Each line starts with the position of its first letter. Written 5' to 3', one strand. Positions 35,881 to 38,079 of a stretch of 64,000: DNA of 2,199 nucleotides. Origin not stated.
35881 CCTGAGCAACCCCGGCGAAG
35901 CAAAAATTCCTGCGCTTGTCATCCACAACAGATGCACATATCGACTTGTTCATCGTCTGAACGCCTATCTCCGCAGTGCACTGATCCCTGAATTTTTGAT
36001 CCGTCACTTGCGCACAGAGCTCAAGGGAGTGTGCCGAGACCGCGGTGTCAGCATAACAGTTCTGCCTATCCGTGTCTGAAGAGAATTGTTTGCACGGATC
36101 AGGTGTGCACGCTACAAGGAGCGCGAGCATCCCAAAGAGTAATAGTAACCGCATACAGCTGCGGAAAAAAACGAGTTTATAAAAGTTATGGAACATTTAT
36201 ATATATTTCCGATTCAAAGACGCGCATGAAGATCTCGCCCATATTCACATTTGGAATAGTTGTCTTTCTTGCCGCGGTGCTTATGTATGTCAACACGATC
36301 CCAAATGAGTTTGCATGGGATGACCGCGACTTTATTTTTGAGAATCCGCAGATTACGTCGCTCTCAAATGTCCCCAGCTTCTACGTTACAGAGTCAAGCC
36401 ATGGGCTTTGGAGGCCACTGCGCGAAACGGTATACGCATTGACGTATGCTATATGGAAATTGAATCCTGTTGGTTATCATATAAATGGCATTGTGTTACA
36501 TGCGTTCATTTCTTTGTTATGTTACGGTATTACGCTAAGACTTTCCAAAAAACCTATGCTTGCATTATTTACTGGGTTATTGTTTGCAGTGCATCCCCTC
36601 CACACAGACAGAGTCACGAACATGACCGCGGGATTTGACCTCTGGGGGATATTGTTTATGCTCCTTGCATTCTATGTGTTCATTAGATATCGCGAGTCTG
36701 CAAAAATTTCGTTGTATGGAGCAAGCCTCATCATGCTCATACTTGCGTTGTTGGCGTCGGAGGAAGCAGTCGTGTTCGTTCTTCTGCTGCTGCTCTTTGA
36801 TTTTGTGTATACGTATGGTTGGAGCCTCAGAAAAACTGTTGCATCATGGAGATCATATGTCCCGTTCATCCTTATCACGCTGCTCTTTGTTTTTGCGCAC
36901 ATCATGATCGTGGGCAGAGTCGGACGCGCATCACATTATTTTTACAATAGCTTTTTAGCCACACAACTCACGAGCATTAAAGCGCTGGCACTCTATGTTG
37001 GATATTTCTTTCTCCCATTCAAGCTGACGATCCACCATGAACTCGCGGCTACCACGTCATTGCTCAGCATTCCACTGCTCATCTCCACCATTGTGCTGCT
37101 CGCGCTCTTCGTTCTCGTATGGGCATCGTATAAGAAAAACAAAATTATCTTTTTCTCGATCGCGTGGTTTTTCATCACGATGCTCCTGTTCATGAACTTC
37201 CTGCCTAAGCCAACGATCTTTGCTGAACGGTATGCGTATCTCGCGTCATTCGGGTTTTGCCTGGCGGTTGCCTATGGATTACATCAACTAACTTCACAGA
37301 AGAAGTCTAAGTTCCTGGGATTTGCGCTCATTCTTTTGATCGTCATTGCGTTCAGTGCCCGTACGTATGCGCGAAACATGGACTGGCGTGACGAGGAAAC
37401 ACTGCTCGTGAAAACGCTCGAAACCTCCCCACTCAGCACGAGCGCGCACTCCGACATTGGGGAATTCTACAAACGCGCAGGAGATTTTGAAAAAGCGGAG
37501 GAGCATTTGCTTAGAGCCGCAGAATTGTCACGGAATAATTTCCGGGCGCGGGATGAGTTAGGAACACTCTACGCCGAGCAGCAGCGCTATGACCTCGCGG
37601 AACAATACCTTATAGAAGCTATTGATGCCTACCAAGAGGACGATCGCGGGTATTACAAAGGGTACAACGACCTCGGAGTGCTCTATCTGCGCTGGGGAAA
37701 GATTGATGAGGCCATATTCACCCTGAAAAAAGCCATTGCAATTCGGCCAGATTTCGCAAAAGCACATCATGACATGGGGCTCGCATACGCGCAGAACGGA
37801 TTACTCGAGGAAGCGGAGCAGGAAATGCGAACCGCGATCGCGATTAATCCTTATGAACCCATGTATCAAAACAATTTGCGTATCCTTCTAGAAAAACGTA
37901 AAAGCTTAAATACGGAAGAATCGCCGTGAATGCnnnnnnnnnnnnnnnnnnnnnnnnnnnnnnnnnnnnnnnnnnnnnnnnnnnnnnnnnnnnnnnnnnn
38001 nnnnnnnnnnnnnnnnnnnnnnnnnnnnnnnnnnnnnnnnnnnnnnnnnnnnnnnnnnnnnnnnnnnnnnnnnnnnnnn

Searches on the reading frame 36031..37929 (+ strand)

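Call 40: search_protein_families(library=pfam, proteins=[window:36031-37929:+], max_evalue=0.001)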
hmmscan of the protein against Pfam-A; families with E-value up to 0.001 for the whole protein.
window:36031-37929:+ (632 aa): 13 families
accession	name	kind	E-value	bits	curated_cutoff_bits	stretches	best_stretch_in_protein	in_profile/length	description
PF13181.12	TPR_8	-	3.3e-19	67.8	25.7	1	543-574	2-33/34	Tetratricopeptide repeat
PF00515.34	TPR_1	-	4.7e-18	64.6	27.8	1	543-575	2-34/34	Tetratricopeptide repeat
PF13431.12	TPR_17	-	6e-17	60.9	24.4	1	565-597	2-34/34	Tetratricopeptide repeat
PF07719.23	TPR_2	-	1.6e-16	59.4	27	1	576-607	1-32/34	Tetratricopeptide repeat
PF13424.12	TPR_12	-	1.1e-15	58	30.1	2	509-573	8-76/77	Tetratricopeptide repeat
PF13414.12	TPR_11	-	8.6e-13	48.2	26.8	1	553-590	5-42/42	TPR repeat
PF14559.12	TPR_19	-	2.9e-12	47.2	25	1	556-613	5-62/68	Tetratricopeptide repeat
PF13432.12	TPR_16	-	2.4e-11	44.3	32.7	2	547-610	2-65/65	Tetratricopeptide repeat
PF13428.12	TPR_14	-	1.2e-09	38.3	23.5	0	476-512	7-43/44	Tetratricopeptide repeat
PF13374.12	TPR_10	-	2.8e-07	30.8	27.5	0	506-536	4-34/42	Tetratricopeptide repeat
PF13176.12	TPR_7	-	3.3e-06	27.2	27.9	0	472-502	1-31/36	Tetratricopeptide repeat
PF13371.12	TPR_9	-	2.4e-05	24.7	35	0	551-609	4-62/73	Tetratricopeptide repeat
PF24885.1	TPR_NPHP3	-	0.00033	20.6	100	0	471-577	100-218/239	Nephrocystin-3 TPR domain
